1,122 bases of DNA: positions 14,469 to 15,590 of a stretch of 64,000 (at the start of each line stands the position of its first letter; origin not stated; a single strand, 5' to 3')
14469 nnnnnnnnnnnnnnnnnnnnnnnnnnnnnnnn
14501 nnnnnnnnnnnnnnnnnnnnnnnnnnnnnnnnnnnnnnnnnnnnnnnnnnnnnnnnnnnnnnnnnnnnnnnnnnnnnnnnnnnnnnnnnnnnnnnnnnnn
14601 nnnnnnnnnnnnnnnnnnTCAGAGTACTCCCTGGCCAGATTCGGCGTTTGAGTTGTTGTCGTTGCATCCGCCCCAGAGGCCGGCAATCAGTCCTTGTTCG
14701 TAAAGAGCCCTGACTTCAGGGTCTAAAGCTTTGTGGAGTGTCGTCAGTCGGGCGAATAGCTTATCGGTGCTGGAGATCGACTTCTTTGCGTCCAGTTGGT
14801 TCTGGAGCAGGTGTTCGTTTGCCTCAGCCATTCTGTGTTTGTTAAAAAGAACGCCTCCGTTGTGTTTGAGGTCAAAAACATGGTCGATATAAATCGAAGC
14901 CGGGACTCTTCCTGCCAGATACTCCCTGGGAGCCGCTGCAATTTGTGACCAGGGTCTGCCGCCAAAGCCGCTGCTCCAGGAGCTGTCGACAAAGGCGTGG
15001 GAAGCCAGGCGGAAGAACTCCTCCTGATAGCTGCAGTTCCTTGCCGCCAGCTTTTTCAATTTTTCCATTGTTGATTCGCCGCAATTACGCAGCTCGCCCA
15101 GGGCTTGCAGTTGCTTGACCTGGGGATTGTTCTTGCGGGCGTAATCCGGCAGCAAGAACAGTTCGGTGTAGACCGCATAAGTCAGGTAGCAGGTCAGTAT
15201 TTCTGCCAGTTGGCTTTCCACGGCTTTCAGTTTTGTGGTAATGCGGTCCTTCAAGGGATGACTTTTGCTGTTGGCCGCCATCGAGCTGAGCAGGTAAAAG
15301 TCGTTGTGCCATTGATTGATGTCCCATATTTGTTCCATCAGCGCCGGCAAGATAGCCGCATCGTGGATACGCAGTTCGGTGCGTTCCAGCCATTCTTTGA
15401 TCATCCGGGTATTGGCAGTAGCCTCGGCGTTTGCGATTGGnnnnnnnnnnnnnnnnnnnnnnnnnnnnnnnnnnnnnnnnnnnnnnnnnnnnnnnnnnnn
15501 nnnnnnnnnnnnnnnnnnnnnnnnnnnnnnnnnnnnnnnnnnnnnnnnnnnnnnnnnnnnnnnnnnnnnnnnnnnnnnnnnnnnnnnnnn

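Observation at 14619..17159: PPDK-type dikinase whose PEP/pyruvate barrel is replaced by an unrelated ~270-aa helical domain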

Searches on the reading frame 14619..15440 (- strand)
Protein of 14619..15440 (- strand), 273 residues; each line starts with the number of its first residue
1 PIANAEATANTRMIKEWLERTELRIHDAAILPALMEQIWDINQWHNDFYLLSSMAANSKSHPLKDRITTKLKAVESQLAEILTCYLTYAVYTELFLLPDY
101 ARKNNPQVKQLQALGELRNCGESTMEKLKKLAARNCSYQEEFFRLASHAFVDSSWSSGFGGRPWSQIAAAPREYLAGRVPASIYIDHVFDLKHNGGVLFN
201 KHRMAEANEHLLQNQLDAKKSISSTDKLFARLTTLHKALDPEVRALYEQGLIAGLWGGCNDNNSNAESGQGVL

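Call 9: find_homologous_proteins(query=window:14622-15419:-)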
Query seq(266 aa): 1065 candidates shared short words with the query, none scored E <= 0.001.
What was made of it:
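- Tried and rejected: It found nothing (call 9).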

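Call 18: search_protein_representatives(protein=window:14619-15440:-)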
Query: 273 residues. Proteins with E-value up to 0.001 (for the whole library): 1008; up to 1e-10: 143; up to 1e-30: 7. The best 150 are listed.
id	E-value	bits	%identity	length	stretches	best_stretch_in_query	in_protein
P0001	3.8e-71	256.1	49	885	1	6-257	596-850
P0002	4.7e-43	164.1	45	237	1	60-260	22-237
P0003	6.8e-40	153.7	39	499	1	35-261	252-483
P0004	1.2e-37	146.3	38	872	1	10-266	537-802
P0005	1.2e-35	139.7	38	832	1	40-256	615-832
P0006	9.1e-33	130.3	33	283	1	1-258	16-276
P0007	8.1e-31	123.9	34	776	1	41-256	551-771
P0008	1.0e-29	120.3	37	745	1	33-258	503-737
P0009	1.4e-28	116.6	36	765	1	16-256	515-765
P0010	6.5e-28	114.4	35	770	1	5-256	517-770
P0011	1.5e-27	113.2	37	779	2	120-256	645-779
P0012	2.3e-27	112.6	35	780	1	39-257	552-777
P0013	3.1e-27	112.2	38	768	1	30-256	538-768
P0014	4.0e-27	111.8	33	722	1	35-257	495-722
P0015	8.1e-27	110.8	37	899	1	32-257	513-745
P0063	5.0e-19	85.3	34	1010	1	44-257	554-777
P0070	9.1e-19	84.4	29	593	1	43-259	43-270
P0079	7.8e-18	81.4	32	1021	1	46-257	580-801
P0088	2.3e-17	79.8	30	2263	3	134-223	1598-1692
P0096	1.8e-16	76.9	34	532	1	42-250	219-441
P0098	2.2e-16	76.6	30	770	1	40-262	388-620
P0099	1.1e-15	74.3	34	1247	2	103-226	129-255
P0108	1.8e-14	70.3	29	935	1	14-234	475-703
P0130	9.1e-13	64.8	31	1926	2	133-237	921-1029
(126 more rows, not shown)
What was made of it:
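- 14673..15443 (-): Second linker helix plus the new all-alpha C-domain (residues 593-849) that replaces the PEP/pyruvate TIM barrel. It corresponds to PHROG 20946. 1008 relatives (call 18).
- Checked: It is conserved far beyond chance: 1008 representatives at E<=1e-3 and 143 at E<=1e-10 (call 18).
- It is conserved as such in more than 1000 clusters (call 18).
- Tried and rejected: The exhaustive search was needed (call 18).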

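Call 22: search_protein_families(library=pfam, proteins=[P0088, P0130, P0099, P0063, P0079, P0070, P0098, P0096], max_evalue=0.001)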
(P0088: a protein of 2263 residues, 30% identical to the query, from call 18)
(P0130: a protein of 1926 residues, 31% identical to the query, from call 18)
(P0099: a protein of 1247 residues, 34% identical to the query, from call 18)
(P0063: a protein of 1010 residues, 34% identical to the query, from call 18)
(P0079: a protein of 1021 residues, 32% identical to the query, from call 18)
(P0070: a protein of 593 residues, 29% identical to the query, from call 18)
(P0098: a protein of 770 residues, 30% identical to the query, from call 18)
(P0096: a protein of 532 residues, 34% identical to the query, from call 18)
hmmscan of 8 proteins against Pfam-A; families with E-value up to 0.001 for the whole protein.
P0088 (2263 aa): 0 families

P0130 (1926 aa): 1 family
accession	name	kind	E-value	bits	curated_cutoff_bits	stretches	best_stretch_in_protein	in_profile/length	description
PF18346.7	SH3_15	-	1.9e-08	34.9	24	1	1191-1254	1-65/67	Mind bomb SH3 repeat domain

P0099 (1247 aa): 0 families

P0063 (1010 aa): 2 families
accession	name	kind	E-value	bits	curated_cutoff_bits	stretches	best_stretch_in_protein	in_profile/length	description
PF01326.24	PPDK_N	-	7.6e-32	111.3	27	1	36-301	3-218/328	Pyruvate phosphate dikinase, AMP/ATP-binding domain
PF00391.29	PEP-utilizers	-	5.5e-20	71.2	23.1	1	436-502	3-72/72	PEP-utilising enzyme, mobile domain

P0079 (1021 aa): 2 families
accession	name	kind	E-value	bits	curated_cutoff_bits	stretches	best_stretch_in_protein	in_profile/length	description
PF01326.24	PPDK_N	-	2.6e-40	139.1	27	2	29-298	3-222/328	Pyruvate phosphate dikinase, AMP/ATP-binding domain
PF00391.29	PEP-utilizers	-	3.1e-22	78.4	23.1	1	434-525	3-71/72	PEP-utilising enzyme, mobile domain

P0070 (593 aa): 0 families

P0098 (770 aa): 2 families
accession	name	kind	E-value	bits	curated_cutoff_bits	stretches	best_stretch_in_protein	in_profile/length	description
PF01326.24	PPDK_N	-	2e-20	73.8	27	2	47-130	136-217/328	Pyruvate phosphate dikinase, AMP/ATP-binding domain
PF00391.29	PEP-utilizers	-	4.7e-19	68.2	23.1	1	268-339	3-71/72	PEP-utilising enzyme, mobile domain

P0096 (532 aa): 1 family
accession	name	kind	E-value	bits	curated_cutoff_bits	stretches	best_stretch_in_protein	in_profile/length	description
PF00391.29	PEP-utilizers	-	1.3e-22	79.6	23.1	1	104-171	4-72/72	PEP-utilising enzyme, mobile domain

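Call 27: find_homologous_proteins(query=A1, max_evalue=0.00001)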
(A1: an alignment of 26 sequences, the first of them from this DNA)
Query A1 (26 sequences) (273 aa, profile of the alignment): 10 proteins with E <= 0.00001 among 5615 candidates.
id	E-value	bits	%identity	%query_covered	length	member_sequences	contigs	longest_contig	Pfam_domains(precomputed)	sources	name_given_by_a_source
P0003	1.3e-85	305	39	81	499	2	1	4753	PF00391.30,PF01326.25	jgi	jgi:phosphohistidine swiveling domain-containing protein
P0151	7.0e-72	260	29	94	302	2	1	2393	-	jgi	jgi:hypothetical protein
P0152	9.0e-67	244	30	94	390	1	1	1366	PF00391.30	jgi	jgi:phosphohistidine swiveling domain-containing protein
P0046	1.1e-60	224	34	74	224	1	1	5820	-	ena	-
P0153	1.8e-57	213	31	74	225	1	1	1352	-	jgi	jgi:hypothetical protein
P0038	9.9e-49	184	46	43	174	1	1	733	-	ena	-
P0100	3.9e-38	150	39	42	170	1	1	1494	-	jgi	jgi:hypothetical protein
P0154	1.8e-15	75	43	26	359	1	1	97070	-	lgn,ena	-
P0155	2.6e-15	75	36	27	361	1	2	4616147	-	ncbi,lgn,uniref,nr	ncbi:hypothetical protein [Hyphomicrobium sp. ghe19]|uniref:hypothetical protein n=1 Tax=Hyphomicrob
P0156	2.7e-13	68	38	31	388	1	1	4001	-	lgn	-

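Call 33: search_dna_similar(query=window:14619-15440:-, collection=phages, mode=protein, max_evalue=0.001)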
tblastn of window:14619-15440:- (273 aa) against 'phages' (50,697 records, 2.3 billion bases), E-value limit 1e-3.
Records with a match: 32; places in all: 34; records where one place covers at least 80% of the query: 0.
Best place of each record, by identity: <60% 32.
By first word of the organism name: Vibrio 28; Stenotrophomonas 2; uncultured 1; Rhizobium 1.
By host as written in the record: - 5; Vibrio alginolyticus 4; Vibrio parahaemolyticus 4; Vibrio harveyi KCTC12724 2; Vibrio splendidus 2; Stenotrophomonas maltophilia 2; Vibrio harveyi BYK0632 1; Vibrio harveyi 1114GL 1; and 11 more.
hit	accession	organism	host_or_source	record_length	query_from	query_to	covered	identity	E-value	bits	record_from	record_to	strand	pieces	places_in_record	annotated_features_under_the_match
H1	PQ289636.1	Vibrio phage vB_VhaS_R30Z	Vibrio harveyi BYK0632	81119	62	257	72%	27.0%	6e-9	62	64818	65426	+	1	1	hypothetical protein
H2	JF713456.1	Vibrio phage 1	Vibrio harveyi 1114GL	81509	62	257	72%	27.0%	6e-9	62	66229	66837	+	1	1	VHS1100 protein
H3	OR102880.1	Vibrio phage vB_VhaS-MS01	Vibrio harveyi KCTC12724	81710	62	257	72%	27.0%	6e-9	62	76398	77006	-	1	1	hypothetical protein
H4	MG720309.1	Vibrio phage Ares1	Vibrio alginolyticus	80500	63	246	67%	28.3%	3e-10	66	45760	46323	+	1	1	hypothetical protein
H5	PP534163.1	Vibrio phage vB_VneS_J26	Vibrio neocaledonicus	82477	63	246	67%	28.3%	3e-10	66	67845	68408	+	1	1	putative membrane protein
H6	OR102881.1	Vibrio phage vB_VhaS-MS03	Vibrio harveyi KCTC12724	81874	62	246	68%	27.7%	3e-9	63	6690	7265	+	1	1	hypothetical protein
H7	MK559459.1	Vibrio phage vB_VcaS_HC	Vibrio campbellii 20150730018-1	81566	62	246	68%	27.7%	4e-9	63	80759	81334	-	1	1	hypothetical protein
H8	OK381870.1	Vibrio phage D4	Vibrio harveyi strain VH2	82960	62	246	68%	27.7%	4e-9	63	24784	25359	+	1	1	hypothetical protein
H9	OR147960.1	Vibrio phage vB_VhaS_R21Y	Vibrio harveyi BVH1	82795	62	246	68%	27.7%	4e-9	63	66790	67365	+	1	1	hypothetical protein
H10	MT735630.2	Vibrio phage vB_VpS_PG28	Vibrio parahaemolyticus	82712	48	221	64%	24.7%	2e-5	51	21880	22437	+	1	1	hypothetical protein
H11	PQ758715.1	Vibrio phage vB_VibS_KarBoss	Vibrio campbellii S20TG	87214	46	221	64%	23.6%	2e-6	55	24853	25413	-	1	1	hypothetical protein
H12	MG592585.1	Vibrio phage 1.215.A._10N.222.54.F7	Vibrio splendidus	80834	33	221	69%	21.3%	1e-9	64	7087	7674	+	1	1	hypothetical protein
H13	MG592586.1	Vibrio phage 1.215.B._10N.222.54.F7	Vibrio splendidus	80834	33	221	69%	21.3%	1e-9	64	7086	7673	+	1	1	hypothetical protein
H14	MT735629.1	Vibrio phage vB_ValS_PJ32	Vibrio alginolyticus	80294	125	246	45%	29.5%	3e-9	63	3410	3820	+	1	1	hypothetical protein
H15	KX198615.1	Vibrio phage vB_VhaS-a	Vibrio harveyi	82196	58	201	53%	23.6%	8e-5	50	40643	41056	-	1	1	hypothetical protein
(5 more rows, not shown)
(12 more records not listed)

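Call 34: find_related_loci(query=A1, collection=viral_contigs, flank=10000)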
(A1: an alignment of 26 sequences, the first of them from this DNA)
Query A1 (273 aa) in viral_contigs; peptide patterns used: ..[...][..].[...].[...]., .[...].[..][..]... (x = any residue, [..] = any of these).
178 stretches matched a pattern; 46 encode a relative of the query (tblastn E <= 1e-3); 46 distinct loci.
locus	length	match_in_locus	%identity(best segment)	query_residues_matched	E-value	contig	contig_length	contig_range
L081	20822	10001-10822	29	13-256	2e-29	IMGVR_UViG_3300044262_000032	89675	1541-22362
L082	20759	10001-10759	28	35-256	3e-23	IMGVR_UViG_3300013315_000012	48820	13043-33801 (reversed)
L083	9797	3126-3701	28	62-246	1e-12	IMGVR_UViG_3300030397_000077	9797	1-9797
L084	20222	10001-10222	40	152-221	5e-12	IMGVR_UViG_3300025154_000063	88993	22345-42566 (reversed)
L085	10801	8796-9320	27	47-221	1e-11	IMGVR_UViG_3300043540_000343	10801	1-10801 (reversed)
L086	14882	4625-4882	31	147-233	9e-10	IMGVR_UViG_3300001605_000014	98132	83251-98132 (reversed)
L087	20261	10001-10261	31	152-234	1e-9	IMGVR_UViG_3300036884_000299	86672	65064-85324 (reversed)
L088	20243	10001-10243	28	141-221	1e-9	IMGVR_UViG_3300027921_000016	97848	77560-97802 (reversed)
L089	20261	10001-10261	31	152-234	1e-9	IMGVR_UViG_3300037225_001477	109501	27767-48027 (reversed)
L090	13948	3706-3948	31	141-221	2e-9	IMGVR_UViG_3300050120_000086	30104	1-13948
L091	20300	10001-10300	29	148-246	1e-9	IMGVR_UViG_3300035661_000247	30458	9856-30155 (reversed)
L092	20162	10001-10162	39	157-210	2e-9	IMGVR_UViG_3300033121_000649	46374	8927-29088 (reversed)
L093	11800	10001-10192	34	138-201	3e-9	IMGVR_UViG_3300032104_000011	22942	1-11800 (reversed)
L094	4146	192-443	28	135-219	5e-9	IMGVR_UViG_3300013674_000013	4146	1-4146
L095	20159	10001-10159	42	149-201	5e-9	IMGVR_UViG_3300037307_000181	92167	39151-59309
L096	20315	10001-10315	33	142-245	8e-9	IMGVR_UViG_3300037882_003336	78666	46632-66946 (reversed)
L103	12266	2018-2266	35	141-219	3e-8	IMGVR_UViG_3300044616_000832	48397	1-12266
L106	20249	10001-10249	35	141-219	3e-8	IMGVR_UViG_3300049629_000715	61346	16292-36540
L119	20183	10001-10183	31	141-201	1e-5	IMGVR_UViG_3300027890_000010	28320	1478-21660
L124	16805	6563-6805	30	141-221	9e-5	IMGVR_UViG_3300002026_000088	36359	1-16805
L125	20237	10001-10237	29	164-242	1e-4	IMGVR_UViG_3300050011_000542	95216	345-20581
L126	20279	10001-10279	29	155-246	5e-6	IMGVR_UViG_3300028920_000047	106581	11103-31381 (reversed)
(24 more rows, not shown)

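Call 35: get_annotated_region(hit=H5, flank=8000)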
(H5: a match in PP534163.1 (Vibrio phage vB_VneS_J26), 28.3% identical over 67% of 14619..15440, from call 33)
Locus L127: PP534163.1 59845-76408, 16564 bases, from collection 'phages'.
description: Vibrio phage vB_VneS_J26, complete genome.
organism: Vibrio phage vB_VneS_J26 (NCBI taxid 3135711)
taxonomy: Viruses; Duplodnaviria; Heunggongvirae; Uroviricota; Caudoviricetes
host: Vibrio neocaledonicus; source: seawater; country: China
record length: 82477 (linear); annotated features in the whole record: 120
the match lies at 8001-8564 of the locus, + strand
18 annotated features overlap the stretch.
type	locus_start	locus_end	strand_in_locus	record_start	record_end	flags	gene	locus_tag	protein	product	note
CDS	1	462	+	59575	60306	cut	-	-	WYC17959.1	WbqC-like family protein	-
CDS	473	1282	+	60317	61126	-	-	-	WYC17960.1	coil containing protein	-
CDS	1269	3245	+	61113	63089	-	-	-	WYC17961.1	terminase large subunit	-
CDS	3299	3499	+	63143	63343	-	-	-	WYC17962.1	hypothetical protein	-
CDS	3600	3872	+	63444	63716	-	-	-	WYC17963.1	hypothetical protein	-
CDS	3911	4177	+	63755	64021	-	-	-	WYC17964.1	hypothetical protein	-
CDS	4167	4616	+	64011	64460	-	-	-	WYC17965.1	coil containing protein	-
CDS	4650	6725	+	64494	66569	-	-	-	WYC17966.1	pyruvate phosphate dikinase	-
CDS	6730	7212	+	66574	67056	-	-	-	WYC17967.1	sRNA-binding carbon storage regulator CsrA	-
CDS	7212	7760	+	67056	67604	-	-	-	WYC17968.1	putative protein-tyrosine phosphatase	-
CDS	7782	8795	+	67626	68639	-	-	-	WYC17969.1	putative membrane protein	-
CDS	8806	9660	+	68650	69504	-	-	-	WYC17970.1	pyruvate decarboxylase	-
CDS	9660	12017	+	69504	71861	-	-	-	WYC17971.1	DNA polymerase family A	-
CDS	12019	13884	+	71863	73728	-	-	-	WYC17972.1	portal protein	-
CDS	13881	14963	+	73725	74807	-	-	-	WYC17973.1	putative head morphogenesis protein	-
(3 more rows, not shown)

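Call 36: predict_structure(alignment_id=A1)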
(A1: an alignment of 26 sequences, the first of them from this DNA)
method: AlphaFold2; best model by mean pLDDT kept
length: 273 residues; sequences in the alignment: 26
mean_pLDDT: 89.0   pTM: 0.84
mean pLDDT of the five models: 89.0, 88.6, 87.9, 87.6, 87.5
residues with pLDDT >= 90: 199; 70-90: 39; 50-70: 31; < 50: 4
segments of 3 or more residues with pLDDT < 50: none
pLDDT, mean of each block of 10 residues (from residue 1): 62 72 67 97 98 96 96 97 98 91 92 84 90 94 97 82 96 94 97 93 96 96 96 98 98 81 55 52
secondary structure, 60 per line:
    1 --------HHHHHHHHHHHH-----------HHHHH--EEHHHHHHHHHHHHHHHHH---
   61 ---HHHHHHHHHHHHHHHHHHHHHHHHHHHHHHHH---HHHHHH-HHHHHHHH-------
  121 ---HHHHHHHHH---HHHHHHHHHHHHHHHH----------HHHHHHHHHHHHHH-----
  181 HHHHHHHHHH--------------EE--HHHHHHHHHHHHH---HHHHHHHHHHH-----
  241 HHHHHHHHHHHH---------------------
elements in order: H9-20 H32-36 H41-57 H64-95 H99-104 H106-113 H124-132 H136-151 H162-175 H181-190 H209-221 H225-235 H241-252
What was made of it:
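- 14673..15443 (-): AF2 pLDDT 89, 13 helices (call 36).
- pLDDT 89 (call 36).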

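Call 39: search_protein_families(library=pfam, proteins=[L127:4650-6725:+, L127:6730-7212:+, L127:7212-7760:+, L127:7782-8795:+, L127:8806-9660:+, L127:4167-4616:+], max_evalue=0.01)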
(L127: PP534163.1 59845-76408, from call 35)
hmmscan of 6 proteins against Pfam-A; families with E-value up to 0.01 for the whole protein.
L127:4650-6725:+ (691 aa): 2 families
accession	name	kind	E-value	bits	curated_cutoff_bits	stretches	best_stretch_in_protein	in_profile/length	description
PF01326.24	PPDK_N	-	1.1e-45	156.9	27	3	73-292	81-219/328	Pyruvate phosphate dikinase, AMP/ATP-binding domain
PF00391.29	PEP-utilizers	-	1.9e-19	69.5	23.1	1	424-500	4-72/72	PEP-utilising enzyme, mobile domain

L127:6730-7212:+ (160 aa): 0 families

L127:7212-7760:+ (182 aa): 3 families
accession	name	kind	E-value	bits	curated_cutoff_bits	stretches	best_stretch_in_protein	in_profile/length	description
PF22784.1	PTP-SAK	-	7.3e-10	39.5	27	1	70-153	54-148/153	Swiss Army Knife protein, DSP-PTPase phosphatase domain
PF22785.1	Tc-R-P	-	1.6e-07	32.2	27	1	74-127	50-103/106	Polymorphic toxin system, DSP-PTPase phosphatase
PF00782.25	DSPc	-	0.0016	18.7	33.5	1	93-151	63-120/133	Dual specificity phosphatase, catalytic domain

L127:7782-8795:+ (337 aa): 0 families

L127:8806-9660:+ (284 aa): 0 families

L127:4167-4616:+ (149 aa): 0 families
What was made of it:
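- On Cys-based dual-specificity phosphatases (partner gene 13912-14619): The phage orthologue passes PTP-SAK at 39.5 (call 39).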

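Call 40: fold_search(model_id=the predicted structure, library=pdb)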
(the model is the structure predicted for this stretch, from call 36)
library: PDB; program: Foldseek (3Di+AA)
matches with E <= 10: 153; with E <= 0.001: 0
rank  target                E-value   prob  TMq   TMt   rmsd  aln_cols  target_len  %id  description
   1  5f3q_A                6.7e-01  0.06  0.10  0.13  18.5       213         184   14  Crystal structure of a noncanonical Dicer protein from Entamoeba histolytica (released 2016-12-14)
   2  1paq                  8.1e-01  0.16  0.14  0.21  14.8       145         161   13  CRYSTAL STRUCTURE OF THE CATALYTIC FRAGMENT OF EUKARYOTIC INITIATION FACTOR 2B EPSILON (released 2004-02-10)
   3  7c5d_A                8.8e-01  0.06  0.13  0.16  15.6       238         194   12  Crystal structure of TRF2 TRFH domain in complex with a MCPH1 peptide (released 2020-10-21)
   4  8ii8                  8.8e-01  0.04  0.12  0.14  24.3       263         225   15  X-ray crystal structure of pink-colored protein from Pleurotus salmoneostramineus in complex with natural chromophore (released 2024-08-14)
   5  9hhk                  1.2e+00  0.06  0.12  0.15  16.7       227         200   12  Crystal structure of human TRF1 TRFH domain in complex with compound 2 (released 2025-12-03)
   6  1gu9_H                1.4e+00  0.13  0.14  0.21  14.6       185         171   11  Crystal Structure of Mycobacterium tuberculosis Alkylperoxidase AhpD (released 2002-02-14)
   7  1me5_A                1.4e+00  0.08  0.14  0.18  15.4       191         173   11  Crystal Structure of Mycobacterium Tuberculosis Alkylperoxidase AhpD H132Q Mutant (released 2002-09-11)
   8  9hlr                  1.5e+00  0.06  0.11  0.13  16.1       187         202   12  Crystal structure of human TRF1 TRFH domain in complex with compound 15 (released 2025-12-03)
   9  7ccl_C                1.8e+00  0.08  0.12  0.20  14.4       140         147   17  Crystal structure of human BFK (released 2021-06-23)
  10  1gu9_A                1.8e+00  0.07  0.15  0.20  14.3       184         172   10  Crystal Structure of Mycobacterium tuberculosis Alkylperoxidase AhpD (released 2002-02-14)
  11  6slz_A                2.1e+00  0.04  0.14  0.16  23.1       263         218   15  Crystal structure of human ROR gamma LBD in complex with a (quinolinoxymethyl)benzamide inverse agonist (released 2020-09-09)
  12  5f3q_B                2.3e+00  0.05  0.13  0.18  17.2       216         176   17  Crystal structure of a noncanonical Dicer protein from Entamoeba histolytica (released 2016-12-14)
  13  6z71_B                2.4e+00  0.04  0.13  0.10  17.9       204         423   14  Structure of the MATE family multidrug resistance transporter Aq_128 from Aquifex aeolicus in the outward-facing state (released 2021-12-01)
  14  7err                  2.6e+00  0.06  0.14  0.07  16.1       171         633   10  Tunnel-redesigned O2-tolerant CO dehydrogenase for removal of CO in real flue gas (Aerobic ChCODH2 A559W mutant) (released 2022-10-05)
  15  9hfg                  3.0e+00  0.05  0.13  0.17  15.6       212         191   13  Crystal structure of human TRF1 TRFH domain in complex with compound 14 (released 2025-11-26)
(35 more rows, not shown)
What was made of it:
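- Tried and rejected: Foldseek against the PDB gave a best E of 0.67 and TM of 0.2 or less (call 40).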

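Call 45: fold_search(model_id=the predicted structure, library=viral)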
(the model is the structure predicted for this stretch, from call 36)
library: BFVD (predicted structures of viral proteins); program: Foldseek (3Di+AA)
matches with E <= 10: 142; with E <= 0.001: 4
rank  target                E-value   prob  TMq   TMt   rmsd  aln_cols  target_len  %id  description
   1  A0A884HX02            1.3e-05  1.00  0.53  0.42  15.5       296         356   18  (no name in the UniProt tables at hand)
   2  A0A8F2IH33            1.5e-05  1.00  0.52  0.44  13.6       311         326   16  (no name in the UniProt tables at hand)
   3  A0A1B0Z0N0            7.7e-05  1.00  0.60  0.51   9.7       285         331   16  (no name in the UniProt tables at hand)
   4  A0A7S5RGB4            8.5e-05  1.00  0.61  0.37   7.5       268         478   17  (no name in the UniProt tables at hand)
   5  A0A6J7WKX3            7.8e-01  0.18  0.22  0.10  18.7       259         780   12  Uncharacterized protein [uncultured Caudovirales phage]
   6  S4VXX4                8.9e-01  0.08  0.14  0.15  20.4       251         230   11  Uncharacterized protein [Pandoravirus salinus]
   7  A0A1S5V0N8            9.3e-01  0.10  0.16  0.10  23.4       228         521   13  (no name in the UniProt tables at hand)
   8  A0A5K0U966            1.3e+00  0.09  0.15  0.19  16.0       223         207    9  Protein lifeguard 1-like [Yasminevirus sp. GU-2018]
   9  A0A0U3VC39            1.5e+00  0.10  0.16  0.20  20.9       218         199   10  Protein E7 (Fragment) [Elephant endotheliotropic herpesvirus 4A]
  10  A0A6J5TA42            1.5e+00  0.11  0.17  0.20  18.6       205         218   10  Uncharacterized protein [uncultured Caudovirales phage]
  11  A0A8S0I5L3            1.5e+00  0.07  0.16  0.18  22.1       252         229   12  (no name in the UniProt tables at hand)
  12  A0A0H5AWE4            1.5e+00  0.03  0.11  0.05  20.3       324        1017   14  (no name in the UniProt tables at hand)
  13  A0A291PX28            1.6e+00  0.05  0.15  0.14  18.1       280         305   10  Nucleoprotein (Fragment) [human metapneumovirus]
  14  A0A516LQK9            1.6e+00  0.05  0.15  0.06  31.2       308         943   12  (no name in the UniProt tables at hand)
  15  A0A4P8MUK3            1.8e+00  0.07  0.17  0.14  23.0       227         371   13  (no name in the UniProt tables at hand)
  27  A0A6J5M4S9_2          2.5e+00  0.02  0.12  0.06  22.7       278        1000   13  ART-PolyVal-like domain-containing protein [uncultured Caudovirales phage]
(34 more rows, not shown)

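Call 46: find_related_loci(query=A1, collection=metagenome_contigs, flank=8000)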
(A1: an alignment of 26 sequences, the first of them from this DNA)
Query A1 (273 aa) in metagenome_contigs; peptide patterns used: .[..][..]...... (x = any residue, [..] = any of these).
166 stretches matched a pattern; 106 encode a relative of the query (tblastn E <= 1e-3); the best 80 are kept; 80 distinct loci.
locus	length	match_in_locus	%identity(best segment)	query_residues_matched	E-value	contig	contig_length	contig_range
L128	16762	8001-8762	52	2-256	3e-81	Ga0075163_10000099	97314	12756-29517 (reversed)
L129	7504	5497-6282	47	1-256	5e-72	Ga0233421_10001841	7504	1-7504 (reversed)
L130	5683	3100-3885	47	1-256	5e-72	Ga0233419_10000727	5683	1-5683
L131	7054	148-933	47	1-256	8e-72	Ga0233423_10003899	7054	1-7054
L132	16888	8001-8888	38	2-267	6e-58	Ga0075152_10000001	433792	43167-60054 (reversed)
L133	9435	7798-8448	37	41-256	6e-40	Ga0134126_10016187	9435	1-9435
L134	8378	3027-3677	37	41-256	7e-40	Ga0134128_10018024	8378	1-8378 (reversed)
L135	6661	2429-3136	34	7-257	3e-37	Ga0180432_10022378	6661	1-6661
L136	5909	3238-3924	34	39-267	7e-36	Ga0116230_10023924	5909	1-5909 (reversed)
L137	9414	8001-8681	34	46-261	8e-34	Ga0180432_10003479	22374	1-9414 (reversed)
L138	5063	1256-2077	29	2-262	2e-33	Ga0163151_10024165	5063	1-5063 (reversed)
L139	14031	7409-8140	35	33-256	2e-33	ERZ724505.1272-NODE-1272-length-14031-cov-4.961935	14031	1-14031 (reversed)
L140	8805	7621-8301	34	46-261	6e-33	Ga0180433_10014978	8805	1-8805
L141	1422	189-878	35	42-256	3e-33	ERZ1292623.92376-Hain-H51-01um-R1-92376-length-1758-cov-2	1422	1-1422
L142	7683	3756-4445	34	34-256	5e-31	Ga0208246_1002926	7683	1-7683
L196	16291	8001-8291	33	141-236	9e-13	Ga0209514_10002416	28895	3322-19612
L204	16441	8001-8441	28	62-203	3e-11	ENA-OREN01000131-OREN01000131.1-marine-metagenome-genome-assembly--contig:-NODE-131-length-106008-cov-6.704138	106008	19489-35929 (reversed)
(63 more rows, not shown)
